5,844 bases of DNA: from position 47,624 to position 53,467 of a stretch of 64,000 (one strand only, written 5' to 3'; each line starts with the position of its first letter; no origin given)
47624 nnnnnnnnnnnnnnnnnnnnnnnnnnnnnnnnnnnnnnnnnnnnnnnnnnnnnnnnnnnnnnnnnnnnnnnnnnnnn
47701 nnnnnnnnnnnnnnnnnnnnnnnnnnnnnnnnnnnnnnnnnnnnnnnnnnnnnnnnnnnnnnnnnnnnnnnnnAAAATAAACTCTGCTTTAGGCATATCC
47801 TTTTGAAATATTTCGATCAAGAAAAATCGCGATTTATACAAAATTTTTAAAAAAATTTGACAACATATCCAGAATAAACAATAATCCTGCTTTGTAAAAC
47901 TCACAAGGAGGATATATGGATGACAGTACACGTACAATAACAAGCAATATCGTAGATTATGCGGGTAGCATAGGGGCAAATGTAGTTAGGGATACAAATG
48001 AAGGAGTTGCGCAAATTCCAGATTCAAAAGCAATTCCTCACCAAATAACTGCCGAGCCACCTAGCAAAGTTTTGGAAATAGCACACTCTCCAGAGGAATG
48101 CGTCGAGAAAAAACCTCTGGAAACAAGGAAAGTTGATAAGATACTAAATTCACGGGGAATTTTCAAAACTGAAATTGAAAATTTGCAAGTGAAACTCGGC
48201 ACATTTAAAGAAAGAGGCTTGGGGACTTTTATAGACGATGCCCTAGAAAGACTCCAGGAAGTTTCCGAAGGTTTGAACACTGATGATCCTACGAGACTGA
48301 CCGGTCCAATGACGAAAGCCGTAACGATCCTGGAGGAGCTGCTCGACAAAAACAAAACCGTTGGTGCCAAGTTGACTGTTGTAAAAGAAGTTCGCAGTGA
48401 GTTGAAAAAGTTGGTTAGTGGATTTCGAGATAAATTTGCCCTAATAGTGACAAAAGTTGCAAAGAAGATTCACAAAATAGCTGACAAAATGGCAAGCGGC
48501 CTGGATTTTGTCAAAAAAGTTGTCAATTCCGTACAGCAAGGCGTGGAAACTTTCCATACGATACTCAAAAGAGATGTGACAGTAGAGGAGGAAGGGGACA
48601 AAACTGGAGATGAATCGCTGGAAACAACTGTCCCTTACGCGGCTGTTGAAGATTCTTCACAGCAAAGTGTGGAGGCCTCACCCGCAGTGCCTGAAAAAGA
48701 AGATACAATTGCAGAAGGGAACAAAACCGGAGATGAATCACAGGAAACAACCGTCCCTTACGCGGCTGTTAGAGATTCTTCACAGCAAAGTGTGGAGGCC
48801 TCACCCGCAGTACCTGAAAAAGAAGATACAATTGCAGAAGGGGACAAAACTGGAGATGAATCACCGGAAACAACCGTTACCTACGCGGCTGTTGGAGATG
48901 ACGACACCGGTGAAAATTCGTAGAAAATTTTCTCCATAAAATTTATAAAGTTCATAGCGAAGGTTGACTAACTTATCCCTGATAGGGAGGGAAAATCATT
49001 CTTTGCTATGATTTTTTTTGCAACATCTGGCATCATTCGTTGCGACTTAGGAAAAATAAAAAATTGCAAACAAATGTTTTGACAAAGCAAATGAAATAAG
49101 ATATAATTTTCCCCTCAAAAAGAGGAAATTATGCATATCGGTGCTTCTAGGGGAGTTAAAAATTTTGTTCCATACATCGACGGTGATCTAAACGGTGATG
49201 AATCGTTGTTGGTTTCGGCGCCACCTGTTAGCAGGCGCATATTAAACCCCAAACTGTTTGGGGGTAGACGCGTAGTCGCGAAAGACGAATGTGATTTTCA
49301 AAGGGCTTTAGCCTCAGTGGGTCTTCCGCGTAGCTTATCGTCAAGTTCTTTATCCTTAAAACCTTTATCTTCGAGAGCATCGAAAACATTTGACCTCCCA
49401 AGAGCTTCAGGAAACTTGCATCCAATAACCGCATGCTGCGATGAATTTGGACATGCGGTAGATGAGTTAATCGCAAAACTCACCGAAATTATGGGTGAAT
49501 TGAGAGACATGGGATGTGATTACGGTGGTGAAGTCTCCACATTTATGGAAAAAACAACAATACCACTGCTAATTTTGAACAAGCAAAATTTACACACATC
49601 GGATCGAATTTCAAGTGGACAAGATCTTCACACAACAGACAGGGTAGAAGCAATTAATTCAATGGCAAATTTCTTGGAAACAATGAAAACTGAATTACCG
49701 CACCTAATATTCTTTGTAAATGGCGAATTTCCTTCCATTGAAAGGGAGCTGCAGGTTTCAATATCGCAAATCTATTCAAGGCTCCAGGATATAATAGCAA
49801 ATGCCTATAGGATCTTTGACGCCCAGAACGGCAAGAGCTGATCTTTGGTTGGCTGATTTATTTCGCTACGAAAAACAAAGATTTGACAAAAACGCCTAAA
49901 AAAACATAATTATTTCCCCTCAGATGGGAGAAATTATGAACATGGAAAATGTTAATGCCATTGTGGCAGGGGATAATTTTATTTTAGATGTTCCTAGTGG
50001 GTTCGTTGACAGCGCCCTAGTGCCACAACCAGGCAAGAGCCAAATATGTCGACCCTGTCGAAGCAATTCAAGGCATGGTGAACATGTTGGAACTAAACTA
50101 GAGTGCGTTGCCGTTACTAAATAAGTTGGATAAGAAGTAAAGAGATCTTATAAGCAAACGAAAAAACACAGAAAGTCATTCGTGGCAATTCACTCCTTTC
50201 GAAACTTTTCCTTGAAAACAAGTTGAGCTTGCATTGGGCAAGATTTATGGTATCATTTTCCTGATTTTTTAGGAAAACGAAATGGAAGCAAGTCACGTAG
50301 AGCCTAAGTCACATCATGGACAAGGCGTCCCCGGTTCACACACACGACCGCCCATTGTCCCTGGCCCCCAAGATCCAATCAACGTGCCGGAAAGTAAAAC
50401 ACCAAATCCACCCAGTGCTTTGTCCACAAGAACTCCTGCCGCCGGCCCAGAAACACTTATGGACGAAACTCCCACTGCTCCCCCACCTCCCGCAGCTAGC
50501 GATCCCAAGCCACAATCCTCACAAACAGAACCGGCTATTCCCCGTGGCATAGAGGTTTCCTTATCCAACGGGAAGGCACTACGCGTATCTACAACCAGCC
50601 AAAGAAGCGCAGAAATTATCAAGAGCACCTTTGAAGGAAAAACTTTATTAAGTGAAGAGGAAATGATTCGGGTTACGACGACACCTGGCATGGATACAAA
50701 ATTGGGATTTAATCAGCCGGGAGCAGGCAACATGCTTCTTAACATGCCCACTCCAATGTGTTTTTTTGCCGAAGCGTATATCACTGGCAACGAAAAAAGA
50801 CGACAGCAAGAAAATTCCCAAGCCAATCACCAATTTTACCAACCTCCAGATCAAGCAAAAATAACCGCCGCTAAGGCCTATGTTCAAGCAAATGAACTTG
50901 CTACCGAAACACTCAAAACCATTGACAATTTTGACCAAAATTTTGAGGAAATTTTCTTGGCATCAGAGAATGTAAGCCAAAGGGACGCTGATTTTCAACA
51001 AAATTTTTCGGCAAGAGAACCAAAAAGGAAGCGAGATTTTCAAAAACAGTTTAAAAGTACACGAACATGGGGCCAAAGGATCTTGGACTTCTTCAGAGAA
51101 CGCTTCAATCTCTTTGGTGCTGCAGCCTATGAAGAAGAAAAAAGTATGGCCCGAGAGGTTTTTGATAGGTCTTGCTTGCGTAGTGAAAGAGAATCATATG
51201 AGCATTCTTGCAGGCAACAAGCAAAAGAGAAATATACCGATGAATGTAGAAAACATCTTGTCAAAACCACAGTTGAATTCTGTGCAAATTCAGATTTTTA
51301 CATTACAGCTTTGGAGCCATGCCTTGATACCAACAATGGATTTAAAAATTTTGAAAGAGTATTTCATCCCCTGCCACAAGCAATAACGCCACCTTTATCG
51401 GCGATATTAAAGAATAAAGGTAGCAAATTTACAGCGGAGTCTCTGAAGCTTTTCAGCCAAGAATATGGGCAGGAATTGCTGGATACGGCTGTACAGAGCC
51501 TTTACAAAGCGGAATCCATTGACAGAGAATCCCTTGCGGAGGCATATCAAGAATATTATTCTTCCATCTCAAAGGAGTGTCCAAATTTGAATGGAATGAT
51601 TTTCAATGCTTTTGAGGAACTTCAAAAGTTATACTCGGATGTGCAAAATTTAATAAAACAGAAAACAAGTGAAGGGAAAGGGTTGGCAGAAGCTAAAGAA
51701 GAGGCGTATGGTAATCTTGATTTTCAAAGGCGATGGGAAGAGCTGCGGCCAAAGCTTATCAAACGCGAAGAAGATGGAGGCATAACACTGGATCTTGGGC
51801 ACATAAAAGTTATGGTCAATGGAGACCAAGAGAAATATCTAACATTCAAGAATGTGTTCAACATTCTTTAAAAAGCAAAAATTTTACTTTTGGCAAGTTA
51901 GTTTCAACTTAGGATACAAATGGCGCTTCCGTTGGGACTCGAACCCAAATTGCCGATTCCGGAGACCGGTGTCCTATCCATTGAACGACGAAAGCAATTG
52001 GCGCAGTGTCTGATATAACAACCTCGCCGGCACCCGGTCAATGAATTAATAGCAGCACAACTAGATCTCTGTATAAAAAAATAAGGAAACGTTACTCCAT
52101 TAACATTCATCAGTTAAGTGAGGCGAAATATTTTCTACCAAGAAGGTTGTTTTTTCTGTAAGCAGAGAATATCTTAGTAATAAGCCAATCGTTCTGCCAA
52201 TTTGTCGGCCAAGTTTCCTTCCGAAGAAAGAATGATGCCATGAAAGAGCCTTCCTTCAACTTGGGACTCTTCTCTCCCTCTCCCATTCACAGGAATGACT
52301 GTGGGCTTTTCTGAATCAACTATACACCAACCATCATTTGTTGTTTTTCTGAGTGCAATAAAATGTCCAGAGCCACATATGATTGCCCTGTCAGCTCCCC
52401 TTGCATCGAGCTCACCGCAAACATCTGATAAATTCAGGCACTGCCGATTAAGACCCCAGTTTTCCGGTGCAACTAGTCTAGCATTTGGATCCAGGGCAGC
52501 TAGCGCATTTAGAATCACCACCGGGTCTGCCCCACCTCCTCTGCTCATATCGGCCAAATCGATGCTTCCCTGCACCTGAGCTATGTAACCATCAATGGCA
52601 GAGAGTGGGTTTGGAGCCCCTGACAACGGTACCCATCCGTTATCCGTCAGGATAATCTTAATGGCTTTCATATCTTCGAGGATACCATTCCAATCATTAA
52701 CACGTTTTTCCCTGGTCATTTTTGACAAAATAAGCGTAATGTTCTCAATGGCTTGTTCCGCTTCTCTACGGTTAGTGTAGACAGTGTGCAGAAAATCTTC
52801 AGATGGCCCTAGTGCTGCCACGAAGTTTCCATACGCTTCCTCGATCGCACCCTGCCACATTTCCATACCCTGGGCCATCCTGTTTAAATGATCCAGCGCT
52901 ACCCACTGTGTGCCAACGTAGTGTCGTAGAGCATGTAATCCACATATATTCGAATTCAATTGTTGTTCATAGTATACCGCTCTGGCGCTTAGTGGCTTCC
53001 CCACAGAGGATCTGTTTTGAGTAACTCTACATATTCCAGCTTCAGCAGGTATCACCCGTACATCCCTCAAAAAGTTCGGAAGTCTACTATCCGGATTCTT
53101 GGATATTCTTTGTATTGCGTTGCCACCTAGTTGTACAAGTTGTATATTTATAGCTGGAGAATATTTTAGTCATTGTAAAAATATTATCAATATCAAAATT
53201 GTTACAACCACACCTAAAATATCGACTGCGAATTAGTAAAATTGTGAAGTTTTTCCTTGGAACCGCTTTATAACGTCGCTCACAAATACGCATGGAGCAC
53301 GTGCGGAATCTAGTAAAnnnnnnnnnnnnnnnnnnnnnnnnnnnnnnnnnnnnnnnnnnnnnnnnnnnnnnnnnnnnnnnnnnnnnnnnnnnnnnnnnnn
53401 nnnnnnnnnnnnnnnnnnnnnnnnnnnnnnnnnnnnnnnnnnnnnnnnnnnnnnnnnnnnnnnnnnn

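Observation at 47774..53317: Orphan-gene island around tRNA-Arg(CCG), between yajC-secDF-recJ and folC: candidate effector locus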

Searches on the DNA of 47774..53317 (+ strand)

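Call 88: search_dna_similar(query=window:47774-53317:+, collection=plasmids, mode=distant, max_rows=8)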
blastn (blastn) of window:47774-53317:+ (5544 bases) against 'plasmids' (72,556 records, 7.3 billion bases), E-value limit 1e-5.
No match.

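Call 89: search_dna_similar(query=window:47774-53317:+, collection=phages, mode=distant, max_rows=8)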
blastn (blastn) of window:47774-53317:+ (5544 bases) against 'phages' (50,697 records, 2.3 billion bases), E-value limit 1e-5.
Records with a match: 1; places in all: 1; records where one place covers at least 80% of the query: 0.
Best place of each record, by identity: 80-90% 1.
By first word of the organism name: uncultured 1.
By host as written in the record: - 1.
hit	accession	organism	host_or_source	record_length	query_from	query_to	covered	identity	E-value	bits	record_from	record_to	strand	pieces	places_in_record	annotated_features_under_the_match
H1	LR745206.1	uncultured phage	metagenomic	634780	4161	4227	1%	80.6%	2e-6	64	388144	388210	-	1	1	record has no annotation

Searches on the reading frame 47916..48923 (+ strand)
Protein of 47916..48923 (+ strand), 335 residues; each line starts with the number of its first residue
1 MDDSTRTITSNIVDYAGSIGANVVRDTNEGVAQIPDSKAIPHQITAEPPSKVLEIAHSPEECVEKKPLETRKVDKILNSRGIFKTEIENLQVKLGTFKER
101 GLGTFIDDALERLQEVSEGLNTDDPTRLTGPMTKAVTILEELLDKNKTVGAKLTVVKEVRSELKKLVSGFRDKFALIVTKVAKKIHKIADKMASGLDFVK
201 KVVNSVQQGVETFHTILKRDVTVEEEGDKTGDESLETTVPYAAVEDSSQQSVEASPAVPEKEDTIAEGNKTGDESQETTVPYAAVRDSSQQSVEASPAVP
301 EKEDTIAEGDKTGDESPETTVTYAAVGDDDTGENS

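Call 7: search_protein_families(library=pfam, proteins=[window:47916-48923:+], max_evalue=1)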
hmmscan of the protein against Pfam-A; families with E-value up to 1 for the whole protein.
window:47916-48923:+ (335 aa): 4 families
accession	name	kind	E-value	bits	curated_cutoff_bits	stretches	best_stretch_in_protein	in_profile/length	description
PF04513.17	Baculo_PEP_C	-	0.0038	17.7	38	1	151-210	42-101/140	Baculovirus polyhedron envelope protein, PEP, C terminus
PF25472.1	DUF7902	-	0.012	16.2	26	0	180-207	24-51/85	Domain of unknown function (DUF7902)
PF03623.18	Focal_AT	-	0.3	11.5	23.3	0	132-208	18-93/133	Focal adhesion targeting region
PF05478.16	Prominin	-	0.4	9.1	34.3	0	142-218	308-381/799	Prominin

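Call 8: search_protein_families(library=ncbifam, proteins=[window:47916-48923:+], max_evalue=1)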
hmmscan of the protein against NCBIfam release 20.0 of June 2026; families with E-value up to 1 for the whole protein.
window:47916-48923:+ (335 aa): 0 families

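Call 23: find_homologous_proteins(query=window:47916-48923:+, max_evalue=0.01)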
Query window:47916-48923:+ (335 aa): 2 proteins with E <= 0.01 among 8000 candidates.
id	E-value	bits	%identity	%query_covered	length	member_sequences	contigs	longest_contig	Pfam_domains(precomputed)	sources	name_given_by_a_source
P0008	2.6e-206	702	100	100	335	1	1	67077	-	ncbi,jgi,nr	ncbi:MAG: hypothetical protein LBF94_00405 [Puniceicoccales bacterium]|jgi:hypothetical protein|nr:h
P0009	1.6e-81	293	75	59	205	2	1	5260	-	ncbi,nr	ncbi:MAG: hypothetical protein LBF25_00095 [Puniceicoccales bacterium]|nr:hypothetical protein [Puni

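Call 63: search_protein_families(library=phrogs, proteins=[window:47916-48923:+], max_evalue=0.1)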
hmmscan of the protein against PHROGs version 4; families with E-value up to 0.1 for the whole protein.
window:47916-48923:+ (335 aa): 1 family
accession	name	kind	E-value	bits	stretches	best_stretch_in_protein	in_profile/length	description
phrog_694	-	tail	0.0093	15.3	1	138-215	325-403/851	baseplate hub and tail lysozyme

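Call 64: search_protein_families(library=padloc, proteins=[window:47916-48923:+], max_evalue=0.1)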
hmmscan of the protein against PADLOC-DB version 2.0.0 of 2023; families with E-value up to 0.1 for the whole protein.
window:47916-48923:+ (335 aa): 0 families

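Call 93: find_encoding_contigs(protein=P0009, flank=6000, max_places=3)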
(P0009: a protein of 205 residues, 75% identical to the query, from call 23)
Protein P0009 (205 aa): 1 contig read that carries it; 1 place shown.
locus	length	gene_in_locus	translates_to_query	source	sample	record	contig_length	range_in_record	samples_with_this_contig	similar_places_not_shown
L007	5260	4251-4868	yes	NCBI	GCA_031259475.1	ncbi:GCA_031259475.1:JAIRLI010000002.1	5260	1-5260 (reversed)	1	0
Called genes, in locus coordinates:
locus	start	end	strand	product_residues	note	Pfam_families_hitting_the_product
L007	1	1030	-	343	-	PF01368:DHH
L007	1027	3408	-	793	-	PF21760:SecD_1st, PF22599:SecDF_P1_head, PF02355:SecD_SecF_C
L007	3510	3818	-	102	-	PF02699:YajC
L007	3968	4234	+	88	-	-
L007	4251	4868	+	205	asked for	-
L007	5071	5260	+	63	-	?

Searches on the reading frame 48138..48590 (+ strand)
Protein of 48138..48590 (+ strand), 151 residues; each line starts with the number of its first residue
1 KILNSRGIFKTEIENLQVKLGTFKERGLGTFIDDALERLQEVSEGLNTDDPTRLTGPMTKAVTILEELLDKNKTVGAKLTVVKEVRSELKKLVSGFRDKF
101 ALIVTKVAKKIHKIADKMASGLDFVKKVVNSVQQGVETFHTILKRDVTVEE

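Call 72: find_related_loci(query=A5, collection=metagenome_contigs, flank=8000)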
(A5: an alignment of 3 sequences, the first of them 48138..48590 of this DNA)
Query A5 (151 aa) in metagenome_contigs; peptide patterns used: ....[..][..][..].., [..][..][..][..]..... (x = any residue, [..] = any of these).
148 stretches matched a pattern, but none encodes a relative of the query by tblastn (E <= 1e-3).
